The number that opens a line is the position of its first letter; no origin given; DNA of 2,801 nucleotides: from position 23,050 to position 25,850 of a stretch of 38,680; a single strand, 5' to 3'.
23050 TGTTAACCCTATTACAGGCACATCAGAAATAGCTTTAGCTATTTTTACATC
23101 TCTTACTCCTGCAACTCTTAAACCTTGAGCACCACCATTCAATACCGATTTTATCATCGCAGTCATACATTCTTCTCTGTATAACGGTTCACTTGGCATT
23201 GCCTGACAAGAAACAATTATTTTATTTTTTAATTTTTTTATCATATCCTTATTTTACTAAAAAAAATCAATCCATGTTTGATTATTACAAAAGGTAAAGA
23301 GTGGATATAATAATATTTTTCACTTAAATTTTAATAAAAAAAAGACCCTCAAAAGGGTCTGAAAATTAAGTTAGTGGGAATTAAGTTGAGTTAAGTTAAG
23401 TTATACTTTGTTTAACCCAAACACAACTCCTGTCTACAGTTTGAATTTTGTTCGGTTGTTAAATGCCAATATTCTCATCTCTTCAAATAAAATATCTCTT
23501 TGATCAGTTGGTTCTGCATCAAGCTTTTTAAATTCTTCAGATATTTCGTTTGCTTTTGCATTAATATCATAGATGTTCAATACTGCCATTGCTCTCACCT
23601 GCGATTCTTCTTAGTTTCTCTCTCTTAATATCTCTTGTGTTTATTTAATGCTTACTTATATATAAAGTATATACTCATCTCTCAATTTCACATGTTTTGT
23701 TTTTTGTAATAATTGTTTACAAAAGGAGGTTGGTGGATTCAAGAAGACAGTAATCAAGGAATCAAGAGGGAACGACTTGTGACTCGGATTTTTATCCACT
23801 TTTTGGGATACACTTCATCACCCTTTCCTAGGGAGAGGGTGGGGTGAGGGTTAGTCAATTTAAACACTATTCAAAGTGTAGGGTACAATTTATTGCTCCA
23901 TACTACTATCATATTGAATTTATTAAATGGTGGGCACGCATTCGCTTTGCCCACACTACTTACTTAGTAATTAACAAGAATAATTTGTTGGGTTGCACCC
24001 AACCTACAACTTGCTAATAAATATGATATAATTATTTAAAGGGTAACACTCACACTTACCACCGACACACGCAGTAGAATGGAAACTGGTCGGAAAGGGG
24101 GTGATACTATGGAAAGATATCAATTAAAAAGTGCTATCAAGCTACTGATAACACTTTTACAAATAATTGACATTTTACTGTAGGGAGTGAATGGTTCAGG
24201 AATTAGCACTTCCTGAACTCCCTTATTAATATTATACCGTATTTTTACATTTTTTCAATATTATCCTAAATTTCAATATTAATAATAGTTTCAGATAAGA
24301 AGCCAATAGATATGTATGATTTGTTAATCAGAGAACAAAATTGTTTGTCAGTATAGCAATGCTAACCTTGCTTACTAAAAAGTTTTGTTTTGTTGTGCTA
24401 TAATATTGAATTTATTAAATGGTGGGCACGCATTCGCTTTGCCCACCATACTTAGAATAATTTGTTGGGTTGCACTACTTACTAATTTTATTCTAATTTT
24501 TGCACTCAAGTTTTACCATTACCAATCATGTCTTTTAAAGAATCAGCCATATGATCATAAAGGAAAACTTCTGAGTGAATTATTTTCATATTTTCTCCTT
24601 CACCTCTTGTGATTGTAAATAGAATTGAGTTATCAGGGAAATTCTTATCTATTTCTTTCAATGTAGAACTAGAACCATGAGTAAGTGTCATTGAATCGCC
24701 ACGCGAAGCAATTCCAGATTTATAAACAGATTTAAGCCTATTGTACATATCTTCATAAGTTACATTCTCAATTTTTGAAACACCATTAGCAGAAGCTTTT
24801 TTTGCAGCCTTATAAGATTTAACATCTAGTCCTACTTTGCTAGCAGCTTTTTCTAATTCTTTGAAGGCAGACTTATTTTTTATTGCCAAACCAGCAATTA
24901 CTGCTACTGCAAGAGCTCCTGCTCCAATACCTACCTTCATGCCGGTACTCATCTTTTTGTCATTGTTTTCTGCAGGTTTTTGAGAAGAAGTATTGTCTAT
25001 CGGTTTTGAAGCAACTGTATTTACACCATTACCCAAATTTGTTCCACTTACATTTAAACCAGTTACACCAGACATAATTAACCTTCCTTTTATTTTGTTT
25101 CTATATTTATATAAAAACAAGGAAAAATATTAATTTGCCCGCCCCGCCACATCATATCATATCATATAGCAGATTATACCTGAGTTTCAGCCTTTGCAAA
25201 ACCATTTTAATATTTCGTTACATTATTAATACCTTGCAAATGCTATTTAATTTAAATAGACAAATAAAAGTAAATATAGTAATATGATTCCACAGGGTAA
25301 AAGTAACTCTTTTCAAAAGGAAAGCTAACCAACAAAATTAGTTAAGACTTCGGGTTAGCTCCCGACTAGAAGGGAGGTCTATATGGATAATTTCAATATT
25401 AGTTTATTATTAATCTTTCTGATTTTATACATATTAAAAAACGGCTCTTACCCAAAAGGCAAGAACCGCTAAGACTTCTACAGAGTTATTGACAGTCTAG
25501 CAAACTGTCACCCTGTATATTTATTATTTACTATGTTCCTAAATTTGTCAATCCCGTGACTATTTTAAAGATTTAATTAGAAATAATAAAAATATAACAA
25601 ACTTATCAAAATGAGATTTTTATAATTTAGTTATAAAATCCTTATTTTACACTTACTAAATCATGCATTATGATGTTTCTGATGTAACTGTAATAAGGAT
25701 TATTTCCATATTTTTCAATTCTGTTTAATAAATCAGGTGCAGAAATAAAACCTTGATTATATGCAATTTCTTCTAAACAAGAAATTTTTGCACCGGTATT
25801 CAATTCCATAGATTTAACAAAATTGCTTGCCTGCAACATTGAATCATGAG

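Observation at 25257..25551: Module 2: a 29-aa hydrophobic peptide mRNA with a convergent, 3'-overlapping antisense RNA (type I toxin-antitoxin architecture)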

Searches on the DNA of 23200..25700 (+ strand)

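Call 11: search_rna_families(source=window, start=23200, end=25700, threshold=evalue, max_evalue=10)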
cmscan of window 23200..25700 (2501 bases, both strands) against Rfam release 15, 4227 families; matches with E-value up to 10: 5.
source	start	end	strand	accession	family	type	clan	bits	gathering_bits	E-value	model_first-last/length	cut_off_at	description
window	23817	23915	+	RF01774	rpsL_ricks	Cis-reg; leader;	-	26.5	60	3.6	1-131/131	no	Rickettsia rpsL leader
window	25434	25575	-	RF00515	PyrR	Cis-reg;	-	22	54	4.9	1-115/115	no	PyrR binding site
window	23496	23573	-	RF00532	snoMe18S-Um1356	Gene; snRNA; snoRNA; CD-box;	CL00054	21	50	8.3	1-86/86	no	Small nucleolar RNA Me18S-Um1356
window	24918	24995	-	RF01623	ceN23-1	Gene; sRNA;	-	17.4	40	9.4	1-100/100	no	Caenorhabditis sRNA ceN23-1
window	23311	23362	+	RF01619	ceN115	Gene; sRNA;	-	17.1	44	2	1-159/159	no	C. elegans sRNA ceN115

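Call 25: search_dna_similar(query=window:25236-25641:+, collection=plasmids, mode=distant, max_evalue=0.01)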
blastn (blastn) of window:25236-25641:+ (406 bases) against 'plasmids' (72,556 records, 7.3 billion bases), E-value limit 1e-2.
Records with a match: 4; places in all: 4; records where one place covers at least 80% of the query: 0.
Best place of each record, by identity: 80-90% 4.
By first word of the organism name: Borrelia 2; Butyrivibrio 1; Chondrinema 1.
By predicted mobility (MOB-suite, as given by PLSDB): non-mobilizable 4.
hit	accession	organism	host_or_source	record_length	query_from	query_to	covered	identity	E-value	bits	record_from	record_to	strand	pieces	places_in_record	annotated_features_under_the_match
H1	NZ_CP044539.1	Borrelia maritima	Ixodes spinipalpis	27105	336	391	14%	82.5%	9e-3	49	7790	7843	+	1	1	oligopeptide permease-like protein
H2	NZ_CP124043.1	Borrelia sp. CA_690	Bacterial isolate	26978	336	391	14%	82.5%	9e-3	49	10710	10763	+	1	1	oligopeptide permease-like protein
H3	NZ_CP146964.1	Butyrivibrio fibrisolvens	Bovinae,Bovine rumen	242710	156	205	12%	84.3%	2e-3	50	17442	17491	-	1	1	hypothetical protein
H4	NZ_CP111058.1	Chondrinema litorale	Seaweed,red alga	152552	322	358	9%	89.2%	2e-3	50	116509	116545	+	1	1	none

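Call 26: search_dna_similar(query=window:25236-25641:+, collection=phages, mode=distant, max_evalue=0.01)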
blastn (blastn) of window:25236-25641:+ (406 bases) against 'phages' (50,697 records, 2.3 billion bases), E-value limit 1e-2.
No match.
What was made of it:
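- Tried and rejected: BLAST of the cassette against plasmids and phages gave only chance hits or none (calls 25, 26).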

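Call 75: build_rna_model(alignment_id=A3, structure=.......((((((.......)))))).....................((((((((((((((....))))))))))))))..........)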
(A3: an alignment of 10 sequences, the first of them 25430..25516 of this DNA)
Model R1 built from alignment A3 (10 sequences, 89 columns); structure: as given.
model positions 87; base pairs 20; branch points 1; effective number of sequences 1.99; information 0.654 bits per position. Calibrated on 0.2 Mb of random sequence (short: E-values are rough).
structure used (alignment columns):
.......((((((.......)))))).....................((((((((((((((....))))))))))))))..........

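Call 76: search_with_rna_model(model_id=R1, sources=[window, L004, L010, L011, L014, L016, L017, L018, L020, L021, L023, L024, L025, L026, L027, L028, L029, L030, L031, L032, L033, L034, L035, L036, L037, L038, L039, L040, L043, L044, L045, L046, L047, L048, L049, L050, L051, L052, L053, L054, L055, L056, L057, L058, L059, L060, L062, L063, L064, L065, L066, L067, L070], max_evalue=1)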
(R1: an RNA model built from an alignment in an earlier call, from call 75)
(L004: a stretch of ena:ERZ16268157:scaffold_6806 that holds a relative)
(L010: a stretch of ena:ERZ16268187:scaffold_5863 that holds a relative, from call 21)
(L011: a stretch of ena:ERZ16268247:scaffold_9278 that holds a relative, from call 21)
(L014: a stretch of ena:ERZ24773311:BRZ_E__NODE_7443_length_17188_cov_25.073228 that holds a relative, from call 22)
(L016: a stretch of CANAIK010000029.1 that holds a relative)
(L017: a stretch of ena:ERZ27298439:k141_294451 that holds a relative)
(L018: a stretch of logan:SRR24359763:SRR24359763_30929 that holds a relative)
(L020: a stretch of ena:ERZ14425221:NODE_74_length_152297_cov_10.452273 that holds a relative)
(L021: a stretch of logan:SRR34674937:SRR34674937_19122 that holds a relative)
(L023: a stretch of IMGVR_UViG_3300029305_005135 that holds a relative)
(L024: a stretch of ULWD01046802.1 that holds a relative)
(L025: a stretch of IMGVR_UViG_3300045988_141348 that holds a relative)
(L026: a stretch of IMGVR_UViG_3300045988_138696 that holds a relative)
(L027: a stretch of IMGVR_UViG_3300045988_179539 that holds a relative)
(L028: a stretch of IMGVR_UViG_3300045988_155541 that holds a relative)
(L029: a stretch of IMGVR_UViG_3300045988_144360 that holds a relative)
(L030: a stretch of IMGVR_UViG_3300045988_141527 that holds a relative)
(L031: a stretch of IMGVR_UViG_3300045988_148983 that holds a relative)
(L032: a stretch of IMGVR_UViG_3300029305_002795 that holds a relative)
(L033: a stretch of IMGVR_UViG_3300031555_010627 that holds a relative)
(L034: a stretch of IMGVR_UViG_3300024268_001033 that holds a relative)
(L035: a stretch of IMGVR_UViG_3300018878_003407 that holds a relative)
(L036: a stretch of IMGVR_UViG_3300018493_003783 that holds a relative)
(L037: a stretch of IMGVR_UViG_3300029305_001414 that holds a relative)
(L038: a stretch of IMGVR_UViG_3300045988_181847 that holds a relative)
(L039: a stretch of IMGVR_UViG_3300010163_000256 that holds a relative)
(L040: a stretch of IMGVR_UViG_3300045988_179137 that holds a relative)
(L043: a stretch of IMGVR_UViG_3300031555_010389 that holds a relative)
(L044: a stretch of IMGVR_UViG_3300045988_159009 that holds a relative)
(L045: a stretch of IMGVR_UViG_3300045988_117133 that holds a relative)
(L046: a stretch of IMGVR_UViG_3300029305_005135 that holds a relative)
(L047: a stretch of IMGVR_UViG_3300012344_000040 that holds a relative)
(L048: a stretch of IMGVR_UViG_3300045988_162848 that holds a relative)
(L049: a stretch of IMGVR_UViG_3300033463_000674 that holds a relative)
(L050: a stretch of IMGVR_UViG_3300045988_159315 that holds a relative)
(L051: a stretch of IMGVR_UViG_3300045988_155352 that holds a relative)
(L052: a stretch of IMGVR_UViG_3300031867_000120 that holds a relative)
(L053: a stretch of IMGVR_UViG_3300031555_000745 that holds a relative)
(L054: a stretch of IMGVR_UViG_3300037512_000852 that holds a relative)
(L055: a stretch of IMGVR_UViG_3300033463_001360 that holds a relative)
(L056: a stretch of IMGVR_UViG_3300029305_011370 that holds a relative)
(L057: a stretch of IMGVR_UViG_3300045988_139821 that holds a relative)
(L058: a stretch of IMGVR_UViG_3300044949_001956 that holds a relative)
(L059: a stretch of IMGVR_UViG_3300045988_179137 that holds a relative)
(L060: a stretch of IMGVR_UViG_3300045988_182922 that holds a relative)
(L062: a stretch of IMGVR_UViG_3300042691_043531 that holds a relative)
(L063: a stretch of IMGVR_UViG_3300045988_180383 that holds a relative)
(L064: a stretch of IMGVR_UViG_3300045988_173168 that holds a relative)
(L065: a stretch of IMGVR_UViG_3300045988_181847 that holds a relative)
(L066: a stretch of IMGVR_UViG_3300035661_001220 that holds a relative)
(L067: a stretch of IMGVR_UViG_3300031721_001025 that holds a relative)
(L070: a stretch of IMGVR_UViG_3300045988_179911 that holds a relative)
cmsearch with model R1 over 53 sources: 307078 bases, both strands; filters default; matches with E-value up to 1: 26.
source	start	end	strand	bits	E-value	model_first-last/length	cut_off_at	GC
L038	1956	2042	-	101.7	9.8e-24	1-87/87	no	0.45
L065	2993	3079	+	101.7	9.8e-24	1-87/87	no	0.45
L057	11674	11761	-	98.8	5.8e-23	1-87/87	no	0.44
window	25430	25516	-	96.5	2.3e-22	1-87/87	no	0.41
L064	82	170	+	95.4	4.5e-22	1-87/87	no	0.42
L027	2214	2300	-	94.5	8.2e-22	1-87/87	no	0.38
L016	2955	3040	-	90.4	1e-20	1-87/87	no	0.42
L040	1957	2043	-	89.1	2.2e-20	1-87/87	no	0.48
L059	738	824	+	89.1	2.2e-20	1-87/87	no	0.48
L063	7037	7123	+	89.1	2.2e-20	1-87/87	no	0.48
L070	11944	12030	-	89.1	2.2e-20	1-87/87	no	0.48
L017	2358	2444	-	87.5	5.7e-20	1-87/87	no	0.43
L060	491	577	+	87.5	5.8e-20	1-87/87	no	0.47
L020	3559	3630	+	25.3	0.0018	1-87/87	no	0.25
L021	1879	1950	+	25.3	0.0018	1-87/87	no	0.25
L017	3541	3642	+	20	0.045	1-87/87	no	0.32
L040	1966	1998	+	18.8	0.091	45-77/87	no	0.42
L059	783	815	-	18.8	0.091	45-77/87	no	0.42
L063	7082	7114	-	18.8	0.091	45-77/87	no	0.42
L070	11953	11985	+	18.8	0.091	45-77/87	no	0.42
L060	536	568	-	18.6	0.1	45-77/87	no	0.39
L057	11683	11715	+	18.4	0.12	45-77/87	no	0.39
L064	119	199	-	15.7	0.63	1-87/87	no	0.26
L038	1967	1996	+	15.5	0.71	47-76/87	no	0.47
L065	3039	3068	-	15.5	0.71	47-76/87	no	0.47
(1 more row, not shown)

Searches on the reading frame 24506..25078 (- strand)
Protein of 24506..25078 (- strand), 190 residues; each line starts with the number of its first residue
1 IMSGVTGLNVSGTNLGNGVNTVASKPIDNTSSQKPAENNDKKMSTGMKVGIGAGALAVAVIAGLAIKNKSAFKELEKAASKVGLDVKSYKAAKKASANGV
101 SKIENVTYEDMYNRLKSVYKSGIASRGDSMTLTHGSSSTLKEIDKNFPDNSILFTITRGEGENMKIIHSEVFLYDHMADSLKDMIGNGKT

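Call 16: search_protein_families(library=pfam, proteins=[window:24506-25078:-], max_evalue=10)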
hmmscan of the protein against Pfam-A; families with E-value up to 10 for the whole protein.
window:24506-25078:- (190 aa): 1 family
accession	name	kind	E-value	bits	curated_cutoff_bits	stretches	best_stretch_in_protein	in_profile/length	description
PF20347.3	DUF6642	-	0.069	13.2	27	1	109-182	28-95/182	Family of unknown function (DUF6642)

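Call 19: find_homologous_proteins(query=window:24506-25078:-, max_evalue=0.001)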
Query window:24506-25078:- (190 aa): 9 proteins with E <= 0.001 among 383 candidates.
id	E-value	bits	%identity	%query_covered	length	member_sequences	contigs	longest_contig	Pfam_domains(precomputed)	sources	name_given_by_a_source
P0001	5.3e-110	383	98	99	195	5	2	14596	-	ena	-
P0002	3.8e-101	354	91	99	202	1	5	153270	-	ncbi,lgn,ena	-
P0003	8.4e-77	275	70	99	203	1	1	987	-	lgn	-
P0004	2.7e-39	153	47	96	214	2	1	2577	-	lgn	-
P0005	2.5e-34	137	47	92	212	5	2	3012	-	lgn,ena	-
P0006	6.9e-30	123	47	88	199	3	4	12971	-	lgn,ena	-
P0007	1.0e-22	99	69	27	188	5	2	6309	-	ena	-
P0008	1.2e-20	92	66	45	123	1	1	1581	-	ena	-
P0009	1.4e-12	66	57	33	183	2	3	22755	-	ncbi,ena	-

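Call 20: find_encoding_contigs(protein=P0002, flank=4000, max_places=5)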
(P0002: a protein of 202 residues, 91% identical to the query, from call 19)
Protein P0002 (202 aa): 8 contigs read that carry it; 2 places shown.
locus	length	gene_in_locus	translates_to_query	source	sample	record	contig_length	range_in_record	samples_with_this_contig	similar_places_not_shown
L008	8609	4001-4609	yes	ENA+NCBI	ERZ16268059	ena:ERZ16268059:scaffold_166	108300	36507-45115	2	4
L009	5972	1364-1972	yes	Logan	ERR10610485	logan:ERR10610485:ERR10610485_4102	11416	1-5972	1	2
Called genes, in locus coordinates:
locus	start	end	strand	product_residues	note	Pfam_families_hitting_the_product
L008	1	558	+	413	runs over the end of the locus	PF02844:GARS_N, PF01071:GARS_A, PF02843:GARS_C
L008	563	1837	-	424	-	PF00512:HisKA, PF02518:HATPase_c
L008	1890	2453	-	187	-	PF04138:GtrA_DPMS_TM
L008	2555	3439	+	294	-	PF00483:NTP_transferase, PF12804:NTP_transf_3 (weak)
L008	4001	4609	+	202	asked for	-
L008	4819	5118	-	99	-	PF01909:NTP_transf_2 (weak)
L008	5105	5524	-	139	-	PF08780:NTase_sub_bind, PF01934:HepT-like (weak)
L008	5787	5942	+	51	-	-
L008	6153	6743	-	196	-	-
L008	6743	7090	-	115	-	PF00825:Ribonuclease_P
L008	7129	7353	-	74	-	PF00196:GerE, PF08281:Sigma70_r4_2, PF13384:HTH_23 (faint)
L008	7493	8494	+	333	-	PF05257:CHAP (weak)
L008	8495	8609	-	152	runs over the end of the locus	PF00383:dCMP_cyt_deam_1, PF14437:MafB19-deam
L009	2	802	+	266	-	?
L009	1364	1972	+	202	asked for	-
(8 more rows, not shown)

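Call 21: find_encoding_contigs(protein=P0006, flank=4000, max_places=4)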
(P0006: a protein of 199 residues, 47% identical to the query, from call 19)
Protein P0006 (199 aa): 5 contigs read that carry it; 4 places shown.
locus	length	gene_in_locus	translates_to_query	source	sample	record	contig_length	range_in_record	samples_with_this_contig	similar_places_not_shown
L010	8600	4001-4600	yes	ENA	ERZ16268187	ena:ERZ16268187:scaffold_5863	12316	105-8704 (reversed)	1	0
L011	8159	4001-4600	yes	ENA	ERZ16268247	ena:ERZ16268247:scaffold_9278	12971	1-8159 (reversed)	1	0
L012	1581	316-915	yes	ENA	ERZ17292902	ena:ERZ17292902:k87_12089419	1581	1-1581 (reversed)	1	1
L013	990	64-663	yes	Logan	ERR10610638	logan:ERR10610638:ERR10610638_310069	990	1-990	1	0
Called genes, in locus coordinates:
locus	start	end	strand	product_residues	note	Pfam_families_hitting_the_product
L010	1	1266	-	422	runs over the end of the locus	PF00512:HisKA, PF02518:HATPase_c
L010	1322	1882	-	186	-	PF04138:GtrA_DPMS_TM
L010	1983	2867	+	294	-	PF00483:NTP_transferase, PF12804:NTP_transf_3 (weak)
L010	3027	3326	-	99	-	PF01909:NTP_transf_2 (weak)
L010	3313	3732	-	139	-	PF08780:NTase_sub_bind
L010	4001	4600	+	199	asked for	-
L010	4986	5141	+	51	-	-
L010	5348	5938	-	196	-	-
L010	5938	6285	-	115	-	PF00825:Ribonuclease_P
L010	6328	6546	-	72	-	PF00196:GerE, PF08281:Sigma70_r4_2, PF13384:HTH_23 (weak)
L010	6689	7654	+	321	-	PF05257:CHAP (weak)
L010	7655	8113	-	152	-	PF00383:dCMP_cyt_deam_1, PF14437:MafB19-deam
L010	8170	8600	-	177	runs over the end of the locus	?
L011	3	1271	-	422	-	PF00512:HisKA, PF02518:HATPase_c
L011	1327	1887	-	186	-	PF04138:GtrA_DPMS_TM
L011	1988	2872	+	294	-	PF00483:NTP_transferase, PF12804:NTP_transf_3 (weak)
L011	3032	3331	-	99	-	PF01909:NTP_transf_2 (weak)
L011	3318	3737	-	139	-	PF08780:NTase_sub_bind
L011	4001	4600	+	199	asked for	-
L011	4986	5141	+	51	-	-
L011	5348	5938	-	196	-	-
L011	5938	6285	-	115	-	PF00825:Ribonuclease_P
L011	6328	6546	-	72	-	PF00196:GerE, PF08281:Sigma70_r4_2, PF13384:HTH_23 (weak)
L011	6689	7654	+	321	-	PF05257:CHAP (weak)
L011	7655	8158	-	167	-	?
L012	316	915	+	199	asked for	-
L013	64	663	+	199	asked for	-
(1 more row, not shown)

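Call 22: find_encoding_contigs(protein=P0009, flank=4000, max_places=4)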
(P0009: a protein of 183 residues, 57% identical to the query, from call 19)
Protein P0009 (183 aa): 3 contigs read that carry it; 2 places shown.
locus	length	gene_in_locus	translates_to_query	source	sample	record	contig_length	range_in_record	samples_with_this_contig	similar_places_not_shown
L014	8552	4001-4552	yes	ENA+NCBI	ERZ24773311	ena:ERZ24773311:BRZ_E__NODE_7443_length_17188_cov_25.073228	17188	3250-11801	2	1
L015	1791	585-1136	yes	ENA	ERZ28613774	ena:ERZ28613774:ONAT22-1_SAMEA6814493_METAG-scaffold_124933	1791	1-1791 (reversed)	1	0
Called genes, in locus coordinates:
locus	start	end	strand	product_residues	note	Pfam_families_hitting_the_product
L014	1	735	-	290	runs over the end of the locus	PF02401:LYTB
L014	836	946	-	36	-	-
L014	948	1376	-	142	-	-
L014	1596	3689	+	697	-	PF02446:Glyco_hydro_77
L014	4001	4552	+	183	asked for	-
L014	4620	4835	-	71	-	-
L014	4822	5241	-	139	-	PF08780:NTase_sub_bind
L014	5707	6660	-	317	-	PF00669:Flagellin_N, PF00700:Flagellin_C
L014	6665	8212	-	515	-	PF00460:Flg_bb_rod, PF22638:FlgK_D1, PF06429:Flg_bbr_C (weak)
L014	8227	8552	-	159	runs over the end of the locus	PF05130:FlgN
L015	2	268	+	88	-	?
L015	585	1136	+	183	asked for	-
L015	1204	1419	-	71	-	-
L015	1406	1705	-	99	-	PF08780:NTase_sub_bind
